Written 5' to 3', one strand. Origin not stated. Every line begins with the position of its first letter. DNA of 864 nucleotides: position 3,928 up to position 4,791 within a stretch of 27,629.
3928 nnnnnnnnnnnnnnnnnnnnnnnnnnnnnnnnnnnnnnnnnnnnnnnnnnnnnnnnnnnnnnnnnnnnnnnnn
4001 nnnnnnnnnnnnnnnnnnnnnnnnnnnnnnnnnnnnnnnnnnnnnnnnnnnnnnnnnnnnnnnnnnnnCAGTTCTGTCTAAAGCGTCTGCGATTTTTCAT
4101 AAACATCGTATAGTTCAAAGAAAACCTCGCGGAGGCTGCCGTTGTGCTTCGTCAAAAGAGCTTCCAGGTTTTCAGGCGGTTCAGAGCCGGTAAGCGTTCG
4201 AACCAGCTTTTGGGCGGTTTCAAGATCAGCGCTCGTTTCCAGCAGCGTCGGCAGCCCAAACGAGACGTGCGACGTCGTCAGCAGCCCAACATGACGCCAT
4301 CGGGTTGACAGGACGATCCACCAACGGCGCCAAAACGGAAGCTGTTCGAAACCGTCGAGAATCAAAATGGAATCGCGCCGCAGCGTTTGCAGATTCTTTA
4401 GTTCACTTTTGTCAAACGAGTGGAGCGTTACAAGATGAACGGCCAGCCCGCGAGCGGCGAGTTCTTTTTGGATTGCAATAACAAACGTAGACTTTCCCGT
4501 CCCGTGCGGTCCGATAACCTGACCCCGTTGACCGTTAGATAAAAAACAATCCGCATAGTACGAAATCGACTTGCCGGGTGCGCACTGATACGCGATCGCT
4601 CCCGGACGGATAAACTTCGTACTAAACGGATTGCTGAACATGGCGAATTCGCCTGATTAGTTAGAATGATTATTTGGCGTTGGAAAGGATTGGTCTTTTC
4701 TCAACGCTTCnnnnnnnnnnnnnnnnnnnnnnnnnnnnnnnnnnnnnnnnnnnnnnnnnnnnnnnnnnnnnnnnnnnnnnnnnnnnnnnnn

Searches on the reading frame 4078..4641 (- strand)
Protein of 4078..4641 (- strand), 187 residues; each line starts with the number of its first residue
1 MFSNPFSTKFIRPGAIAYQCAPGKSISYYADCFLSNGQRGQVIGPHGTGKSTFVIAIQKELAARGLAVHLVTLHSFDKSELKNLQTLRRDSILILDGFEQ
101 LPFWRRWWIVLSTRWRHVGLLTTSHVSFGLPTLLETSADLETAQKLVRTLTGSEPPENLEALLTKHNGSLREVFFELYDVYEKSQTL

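Call 12: search_protein_families(library=pfam, proteins=[window:4078-4641:-], max_evalue=0.001)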
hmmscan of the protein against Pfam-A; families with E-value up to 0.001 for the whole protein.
window:4078-4641:- (187 aa): 0 families

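Call 23: search_solved_structures(query=window:4081-4641:-, max_evalue=1)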
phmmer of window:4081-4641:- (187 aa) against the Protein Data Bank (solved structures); distinct sequences matched with E-value up to 1: 34.
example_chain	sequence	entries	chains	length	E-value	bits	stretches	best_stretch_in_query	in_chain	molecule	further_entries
5bq5_A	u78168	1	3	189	0.00079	22.1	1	37-130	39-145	Insertion sequence IS5376 putative ATP-binding protein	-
8q4d_E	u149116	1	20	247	0.0012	21.5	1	37-130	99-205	Insertion sequence IS5376 putative ATP-binding protein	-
8q3w_A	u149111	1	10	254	0.0013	21.4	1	37-130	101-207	Insertion sequence IS5376 putative ATP-binding protein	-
5zxd_A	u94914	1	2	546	0.0041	19.8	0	21-63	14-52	ATP-binding cassette sub-family F member 1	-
9nbo_A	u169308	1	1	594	0.02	17.5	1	42-74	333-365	Arsenite transporter ATPase-like protein,arsA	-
9nbl_A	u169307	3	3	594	0.029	17.1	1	42-73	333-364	Arsenite transporter ATPase-like protein,arsA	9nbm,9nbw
6ha8_V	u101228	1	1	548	0.054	16.2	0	30-64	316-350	Nucleotide-binding protein ExpZ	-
6z4w_A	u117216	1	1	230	0.067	15.8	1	35-102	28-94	Cell division ATP-binding protein FtsE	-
6z63_A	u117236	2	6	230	0.067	15.8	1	35-102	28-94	Cell division ATP-binding protein FtsE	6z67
6r84_A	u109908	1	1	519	0.078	15.6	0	18-65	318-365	ABC transporter ATP-binding protein ARB1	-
8ipr_A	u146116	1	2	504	0.12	15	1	30-90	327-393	Component linked with the assembly of cytochrome' ABC transporter ATP-binding protein CydC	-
8ipq_A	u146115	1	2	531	0.13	14.9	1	30-90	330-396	Component linked with the assembly of cytochrome' ABC transporter ATP-binding protein CydC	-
8a8h_A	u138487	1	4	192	0.16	14.6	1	41-71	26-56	APS kinase from Methanothermococcus thermolithotrophicus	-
6c2u_A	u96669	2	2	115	0.17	14.5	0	40-72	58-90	phosphate-loop protein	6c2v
6u1y_A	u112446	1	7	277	0.25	14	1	38-136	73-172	Mitochondrial chaperone BCS1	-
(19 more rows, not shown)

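Call 80: search_protein_families(library=ncbifam, proteins=[window:4081-4641:-], max_evalue=1)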
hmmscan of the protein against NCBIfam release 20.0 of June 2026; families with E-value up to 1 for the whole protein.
window:4081-4641:- (187 aa): 22 families
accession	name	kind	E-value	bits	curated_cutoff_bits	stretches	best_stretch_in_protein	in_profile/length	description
TIGR03420.1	DnaA_homol_Hda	equivalog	0.00038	20.1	194.8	1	42-111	43-112/226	DnaA regulatory inactivator Hda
NF038214.1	IS21_help_AAA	equivalog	0.00074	19.3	200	1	33-96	86-158/232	IS21-like element helper ATPase IstB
NF047389.1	ATPase_Sll1717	subfamily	0.00078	18.7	75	1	36-109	28-95/454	P-loop ATPase, Sll1717 family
TIGR00176.1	mobB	equivalog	0.0037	17.3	76.2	1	41-80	3-41/155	molybdopterin-guanine dinucleotide biosynthesis protein B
NF053860.1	DS41_1_antiphage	equivalog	0.0049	15.9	370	1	40-91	42-90/448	anti-phage protein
NF010068.0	PRK13548.1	equivalog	0.0056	15.8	261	1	34-71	28-65/261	heme ABC transporter ATP-binding protein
TIGR02868.1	CydC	equivalog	0.0072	15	329.05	1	33-82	357-408/530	thiol reductant ABC exporter subunit CydC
TIGR02315.1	ABC_phnC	equivalog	0.02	14.3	266.1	1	35-100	26-90/243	phosphonate ABC transporter ATP-binding protein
NF006616.1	PRK09183.1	subfamily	0.021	14.1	300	1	42-129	105-206/253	IS21-like element helper ATPase IstB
NF006505.0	PRK08939.1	equivalog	0.031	13.6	228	1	42-105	161-235/306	primosomal protein DnaI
NF005992.0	PRK08116.1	subfamily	0.031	13.4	189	1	42-76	119-153/269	hypothetical protein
TIGR00750.1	lao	equivalog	0.031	13.4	240.75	1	41-72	38-69/300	methylmalonyl Co-A mutase-associated GTPase MeaB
TIGR04291.1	arsen_driv_ArsA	equivalog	0.038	12.7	650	1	43-74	326-357/565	arsenical pump-driving ATPase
NF005319.0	PRK06851.1-5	equivalog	0.053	12.6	739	1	35-106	44-114/360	hypothetical protein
NF006038.0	PRK08181.1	subfamily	0.091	12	317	1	30-90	100-156/271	transposase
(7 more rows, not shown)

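Call 81: search_protein_families(library=pfam, proteins=[window:4081-4641:-], max_evalue=10)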
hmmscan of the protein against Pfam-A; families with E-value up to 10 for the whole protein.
window:4081-4641:- (187 aa): 21 families
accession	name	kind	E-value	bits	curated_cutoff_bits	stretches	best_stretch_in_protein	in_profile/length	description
PF01695.23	IstB_IS21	-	0.0022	18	24.1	1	33-129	88-197/238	IstB-like ATP binding protein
PF13191.12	AAA_16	-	0.006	17.5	32.6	1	42-76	29-60/167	AAA ATPase domain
PF00004.35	AAA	-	0.0073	17.2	21.2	1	42-97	3-65/131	ATPase family associated with various cellular activities (AAA)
PF25199.1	nSTAND_NTPase5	-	0.0075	16.5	34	1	42-96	46-103/145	Novel STAND NTPase 5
PF03029.23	ATP_bind_1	-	0.01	16.1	27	1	42-73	1-32/240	Conserved hypothetical ATP binding protein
PF13604.12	AAA_30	-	0.012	15.8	27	1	40-75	21-56/191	AAA domain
PF05673.19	DUF815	-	0.013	15.1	23.8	1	43-84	59-98/249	Protein of unknown function (DUF815)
PF05729.18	NACHT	-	0.016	15.5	26.7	1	42-68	5-31/167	NACHT domain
PF13555.12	AAA_29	-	0.018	15.2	27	1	40-61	25-46/61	P-loop containing region of AAA domain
PF00005.33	ABC_tran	-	0.024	15.7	25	1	34-63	8-37/137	ABC transporter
PF12775.13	AAA_7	-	0.025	14.5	25.8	1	26-77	22-73/181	P-loop containing dynein motor region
PF13173.12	AAA_14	-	0.028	14.9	27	1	42-108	7-81/129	AAA domain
PF13401.12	AAA_22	-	0.054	14.3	27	1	41-79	9-46/130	AAA domain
PF13439.12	Glyco_transf_4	-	0.11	13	28.5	1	49-107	3-63/170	Glycosyltransferase Family 4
PF13481.12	AAA_25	-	0.11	12.6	27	1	31-64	27-59/195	AAA domain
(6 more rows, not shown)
